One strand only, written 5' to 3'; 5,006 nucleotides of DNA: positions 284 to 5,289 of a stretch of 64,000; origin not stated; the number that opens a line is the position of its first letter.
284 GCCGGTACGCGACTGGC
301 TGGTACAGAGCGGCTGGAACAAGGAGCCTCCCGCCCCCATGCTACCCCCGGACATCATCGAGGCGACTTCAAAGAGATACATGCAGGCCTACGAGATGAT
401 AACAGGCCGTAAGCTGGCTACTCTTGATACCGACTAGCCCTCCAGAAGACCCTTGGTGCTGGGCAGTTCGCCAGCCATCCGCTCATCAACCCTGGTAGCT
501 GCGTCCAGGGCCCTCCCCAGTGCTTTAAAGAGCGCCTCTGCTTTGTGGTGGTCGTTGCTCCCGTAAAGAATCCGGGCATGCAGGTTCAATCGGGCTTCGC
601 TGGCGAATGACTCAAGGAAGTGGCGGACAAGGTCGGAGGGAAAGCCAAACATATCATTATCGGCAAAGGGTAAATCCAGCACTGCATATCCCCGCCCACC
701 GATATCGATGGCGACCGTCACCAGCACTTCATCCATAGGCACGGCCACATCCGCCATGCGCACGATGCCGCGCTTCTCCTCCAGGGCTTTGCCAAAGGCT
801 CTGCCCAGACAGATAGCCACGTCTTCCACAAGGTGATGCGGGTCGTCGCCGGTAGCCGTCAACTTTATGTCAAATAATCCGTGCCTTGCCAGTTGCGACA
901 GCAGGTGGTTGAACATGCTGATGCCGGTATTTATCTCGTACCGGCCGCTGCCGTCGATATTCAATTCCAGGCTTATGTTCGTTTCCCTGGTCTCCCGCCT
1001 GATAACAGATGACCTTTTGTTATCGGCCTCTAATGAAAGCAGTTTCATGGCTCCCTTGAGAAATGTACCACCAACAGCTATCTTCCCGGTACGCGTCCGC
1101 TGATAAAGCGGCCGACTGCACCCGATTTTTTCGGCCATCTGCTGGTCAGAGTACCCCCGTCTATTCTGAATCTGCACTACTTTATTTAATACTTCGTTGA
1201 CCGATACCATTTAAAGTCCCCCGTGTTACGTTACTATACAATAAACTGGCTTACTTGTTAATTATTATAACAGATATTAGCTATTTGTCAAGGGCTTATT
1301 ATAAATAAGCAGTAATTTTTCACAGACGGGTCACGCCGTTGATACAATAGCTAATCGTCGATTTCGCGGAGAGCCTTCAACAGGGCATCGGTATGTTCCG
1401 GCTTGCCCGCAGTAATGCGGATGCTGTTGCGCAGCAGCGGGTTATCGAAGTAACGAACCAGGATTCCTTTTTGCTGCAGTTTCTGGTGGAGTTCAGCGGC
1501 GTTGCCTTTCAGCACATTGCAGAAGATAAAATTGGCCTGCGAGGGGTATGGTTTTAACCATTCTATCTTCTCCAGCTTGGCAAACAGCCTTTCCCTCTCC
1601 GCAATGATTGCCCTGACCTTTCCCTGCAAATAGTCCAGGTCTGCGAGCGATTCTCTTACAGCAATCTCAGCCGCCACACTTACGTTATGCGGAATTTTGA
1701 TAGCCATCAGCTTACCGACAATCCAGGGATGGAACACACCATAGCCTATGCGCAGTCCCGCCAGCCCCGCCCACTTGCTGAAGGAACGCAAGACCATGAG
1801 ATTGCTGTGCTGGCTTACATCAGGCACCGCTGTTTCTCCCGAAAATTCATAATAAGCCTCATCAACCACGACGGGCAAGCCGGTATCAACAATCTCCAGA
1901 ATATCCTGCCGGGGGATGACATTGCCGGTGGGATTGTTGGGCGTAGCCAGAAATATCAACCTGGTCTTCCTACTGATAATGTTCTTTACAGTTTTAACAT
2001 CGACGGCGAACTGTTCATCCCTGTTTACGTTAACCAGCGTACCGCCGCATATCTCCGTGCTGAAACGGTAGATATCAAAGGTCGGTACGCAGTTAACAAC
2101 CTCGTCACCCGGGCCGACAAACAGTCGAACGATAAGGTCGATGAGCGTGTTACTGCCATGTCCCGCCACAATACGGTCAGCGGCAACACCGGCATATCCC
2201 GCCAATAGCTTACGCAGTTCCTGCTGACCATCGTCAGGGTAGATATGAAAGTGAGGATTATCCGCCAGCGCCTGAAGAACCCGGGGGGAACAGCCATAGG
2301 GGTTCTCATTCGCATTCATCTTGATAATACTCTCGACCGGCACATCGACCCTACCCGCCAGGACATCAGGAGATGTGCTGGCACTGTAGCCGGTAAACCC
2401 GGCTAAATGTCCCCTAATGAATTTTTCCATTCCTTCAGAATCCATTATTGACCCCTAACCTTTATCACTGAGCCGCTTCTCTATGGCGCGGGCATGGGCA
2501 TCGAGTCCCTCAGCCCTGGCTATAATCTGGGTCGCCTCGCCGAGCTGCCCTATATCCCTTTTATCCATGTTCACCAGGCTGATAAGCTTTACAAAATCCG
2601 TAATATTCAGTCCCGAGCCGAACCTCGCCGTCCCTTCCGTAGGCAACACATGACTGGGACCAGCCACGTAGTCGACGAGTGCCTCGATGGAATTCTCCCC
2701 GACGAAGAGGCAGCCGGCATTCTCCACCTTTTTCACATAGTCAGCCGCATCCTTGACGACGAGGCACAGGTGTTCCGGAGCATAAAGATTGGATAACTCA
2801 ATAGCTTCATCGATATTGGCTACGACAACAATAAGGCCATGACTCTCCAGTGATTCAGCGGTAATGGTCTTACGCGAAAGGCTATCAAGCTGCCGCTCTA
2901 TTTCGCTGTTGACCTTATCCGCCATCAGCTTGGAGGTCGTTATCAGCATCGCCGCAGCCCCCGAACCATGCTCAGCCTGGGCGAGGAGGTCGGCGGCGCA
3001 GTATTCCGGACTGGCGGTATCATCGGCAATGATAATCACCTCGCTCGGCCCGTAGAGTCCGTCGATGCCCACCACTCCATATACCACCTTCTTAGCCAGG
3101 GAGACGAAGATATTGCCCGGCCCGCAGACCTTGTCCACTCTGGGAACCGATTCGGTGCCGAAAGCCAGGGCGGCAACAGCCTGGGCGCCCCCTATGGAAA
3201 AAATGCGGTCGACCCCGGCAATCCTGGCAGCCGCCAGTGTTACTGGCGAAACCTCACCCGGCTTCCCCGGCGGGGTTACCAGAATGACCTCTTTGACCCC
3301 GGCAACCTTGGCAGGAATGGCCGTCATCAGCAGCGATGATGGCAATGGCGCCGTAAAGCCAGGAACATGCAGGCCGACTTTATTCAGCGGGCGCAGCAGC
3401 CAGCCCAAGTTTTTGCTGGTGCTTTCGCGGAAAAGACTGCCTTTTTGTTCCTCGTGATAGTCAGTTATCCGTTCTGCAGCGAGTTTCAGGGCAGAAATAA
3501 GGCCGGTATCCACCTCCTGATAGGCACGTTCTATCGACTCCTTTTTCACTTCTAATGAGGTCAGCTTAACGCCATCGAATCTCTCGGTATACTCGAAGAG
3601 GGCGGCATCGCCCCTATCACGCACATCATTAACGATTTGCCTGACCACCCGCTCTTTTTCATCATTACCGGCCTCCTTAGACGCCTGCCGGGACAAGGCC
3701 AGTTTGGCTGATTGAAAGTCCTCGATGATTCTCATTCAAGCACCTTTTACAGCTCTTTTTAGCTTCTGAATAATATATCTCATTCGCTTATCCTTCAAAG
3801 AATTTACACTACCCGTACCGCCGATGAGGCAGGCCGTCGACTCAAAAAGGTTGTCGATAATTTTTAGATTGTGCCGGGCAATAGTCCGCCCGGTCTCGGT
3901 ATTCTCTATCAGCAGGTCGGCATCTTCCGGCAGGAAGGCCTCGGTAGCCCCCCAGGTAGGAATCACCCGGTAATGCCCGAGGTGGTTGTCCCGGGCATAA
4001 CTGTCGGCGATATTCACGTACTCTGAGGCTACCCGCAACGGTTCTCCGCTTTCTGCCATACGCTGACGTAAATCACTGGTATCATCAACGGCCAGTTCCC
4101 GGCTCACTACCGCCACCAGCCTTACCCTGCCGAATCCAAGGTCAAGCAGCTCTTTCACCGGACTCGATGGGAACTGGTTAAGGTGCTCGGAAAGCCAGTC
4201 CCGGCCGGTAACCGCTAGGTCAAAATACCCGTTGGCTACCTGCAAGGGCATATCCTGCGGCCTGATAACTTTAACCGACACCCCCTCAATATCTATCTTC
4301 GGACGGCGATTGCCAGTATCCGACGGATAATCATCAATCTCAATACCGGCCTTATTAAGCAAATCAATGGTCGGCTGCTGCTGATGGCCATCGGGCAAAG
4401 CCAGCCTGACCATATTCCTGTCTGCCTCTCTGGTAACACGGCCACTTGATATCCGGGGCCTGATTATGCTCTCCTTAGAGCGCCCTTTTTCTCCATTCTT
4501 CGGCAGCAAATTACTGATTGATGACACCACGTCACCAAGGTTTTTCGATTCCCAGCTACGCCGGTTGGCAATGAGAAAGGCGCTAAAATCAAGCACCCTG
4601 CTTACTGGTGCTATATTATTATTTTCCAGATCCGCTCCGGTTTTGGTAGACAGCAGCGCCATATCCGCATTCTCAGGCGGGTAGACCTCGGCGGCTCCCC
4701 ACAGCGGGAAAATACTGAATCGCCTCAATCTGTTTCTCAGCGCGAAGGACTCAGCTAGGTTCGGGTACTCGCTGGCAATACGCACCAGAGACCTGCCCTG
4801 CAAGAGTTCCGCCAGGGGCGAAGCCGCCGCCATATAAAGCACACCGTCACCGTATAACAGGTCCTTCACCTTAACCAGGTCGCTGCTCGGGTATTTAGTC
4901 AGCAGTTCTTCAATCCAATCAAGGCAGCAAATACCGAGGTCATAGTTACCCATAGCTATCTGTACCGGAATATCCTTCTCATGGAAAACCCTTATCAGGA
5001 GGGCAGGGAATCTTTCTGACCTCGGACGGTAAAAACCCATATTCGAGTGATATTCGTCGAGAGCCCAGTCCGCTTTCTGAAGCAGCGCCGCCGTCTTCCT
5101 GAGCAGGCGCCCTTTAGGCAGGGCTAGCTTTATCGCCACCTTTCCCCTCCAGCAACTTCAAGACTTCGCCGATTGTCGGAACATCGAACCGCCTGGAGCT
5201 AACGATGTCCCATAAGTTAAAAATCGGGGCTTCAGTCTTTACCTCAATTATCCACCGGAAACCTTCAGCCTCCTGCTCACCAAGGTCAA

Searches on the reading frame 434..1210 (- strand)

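Call 59: search_protein_families(library=pfam, proteins=[window:434-1210:-], max_evalue=0.00001)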
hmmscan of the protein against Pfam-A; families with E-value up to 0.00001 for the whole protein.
window:434-1210:- (258 aa): 1 family
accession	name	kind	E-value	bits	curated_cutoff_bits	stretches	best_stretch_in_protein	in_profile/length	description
PF00475.24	IGPD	-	1.4e-52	178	27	1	95-235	1-144/144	Imidazoleglycerol-phosphate dehydratase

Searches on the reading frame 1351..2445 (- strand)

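Call 59: search_protein_families(library=pfam, proteins=[window:1351-2445:-], max_evalue=0.00001)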
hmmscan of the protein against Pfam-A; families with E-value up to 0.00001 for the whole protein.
window:1351-2445:- (364 aa): 3 families
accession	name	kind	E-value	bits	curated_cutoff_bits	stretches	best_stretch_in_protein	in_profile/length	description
PF00155.27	Aminotran_1_2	-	1.1e-59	202.9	19.7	1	39-359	2-361/361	Aminotransferase class I and II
PF04864.19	Alliinase_C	-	3.8e-07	29.8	22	1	82-241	59-211/363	Allinase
PF00266.25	Aminotran_5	-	4.7e-06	26.3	21.5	0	131-197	110-177/371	Aminotransferase class-V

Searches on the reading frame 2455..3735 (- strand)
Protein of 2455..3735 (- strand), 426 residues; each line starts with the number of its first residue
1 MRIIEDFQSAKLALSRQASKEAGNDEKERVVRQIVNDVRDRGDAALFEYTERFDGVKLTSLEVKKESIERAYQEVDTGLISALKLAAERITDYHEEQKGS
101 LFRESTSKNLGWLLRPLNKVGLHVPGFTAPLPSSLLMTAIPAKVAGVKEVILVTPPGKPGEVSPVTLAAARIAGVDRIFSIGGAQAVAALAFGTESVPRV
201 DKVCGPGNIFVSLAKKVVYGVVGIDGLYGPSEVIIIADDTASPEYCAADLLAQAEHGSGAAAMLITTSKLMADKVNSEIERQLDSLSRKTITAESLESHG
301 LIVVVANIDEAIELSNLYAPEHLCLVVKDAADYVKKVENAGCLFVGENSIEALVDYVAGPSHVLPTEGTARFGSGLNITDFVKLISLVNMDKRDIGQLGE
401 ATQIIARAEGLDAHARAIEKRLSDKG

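Call 59: search_protein_families(library=pfam, proteins=[window:2455-3735:-], max_evalue=0.00001)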
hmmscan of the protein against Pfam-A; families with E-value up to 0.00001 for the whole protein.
window:2455-3735:- (426 aa): 1 family
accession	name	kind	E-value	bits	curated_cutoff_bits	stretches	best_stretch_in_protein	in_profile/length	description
PF00815.25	Histidinol_dh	-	1.5e-157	525.3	27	1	21-422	5-411/411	Histidinol dehydrogenase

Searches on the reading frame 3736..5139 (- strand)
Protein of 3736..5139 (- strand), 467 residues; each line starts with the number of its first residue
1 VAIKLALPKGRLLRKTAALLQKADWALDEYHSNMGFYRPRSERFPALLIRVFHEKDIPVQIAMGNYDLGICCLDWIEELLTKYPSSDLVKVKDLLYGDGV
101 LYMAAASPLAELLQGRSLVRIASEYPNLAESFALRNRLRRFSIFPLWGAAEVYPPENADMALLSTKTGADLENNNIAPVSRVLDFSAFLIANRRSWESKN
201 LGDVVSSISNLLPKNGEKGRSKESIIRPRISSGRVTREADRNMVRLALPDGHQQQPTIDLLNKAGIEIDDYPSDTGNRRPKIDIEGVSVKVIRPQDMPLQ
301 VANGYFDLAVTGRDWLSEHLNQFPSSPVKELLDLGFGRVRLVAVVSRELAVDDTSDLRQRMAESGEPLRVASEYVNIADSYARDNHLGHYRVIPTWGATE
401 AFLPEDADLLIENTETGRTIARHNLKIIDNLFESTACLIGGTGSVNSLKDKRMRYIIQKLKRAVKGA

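Call 59: search_protein_families(library=pfam, proteins=[window:3736-5139:-], max_evalue=0.00001)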
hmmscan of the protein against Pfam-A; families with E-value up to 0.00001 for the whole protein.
window:3736-5139:- (467 aa): 1 family
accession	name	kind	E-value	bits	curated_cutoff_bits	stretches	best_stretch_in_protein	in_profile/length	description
PF01634.23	HisG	-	4.3e-61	205.9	25.5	2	293-461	1-157/158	ATP phosphoribosyltransferase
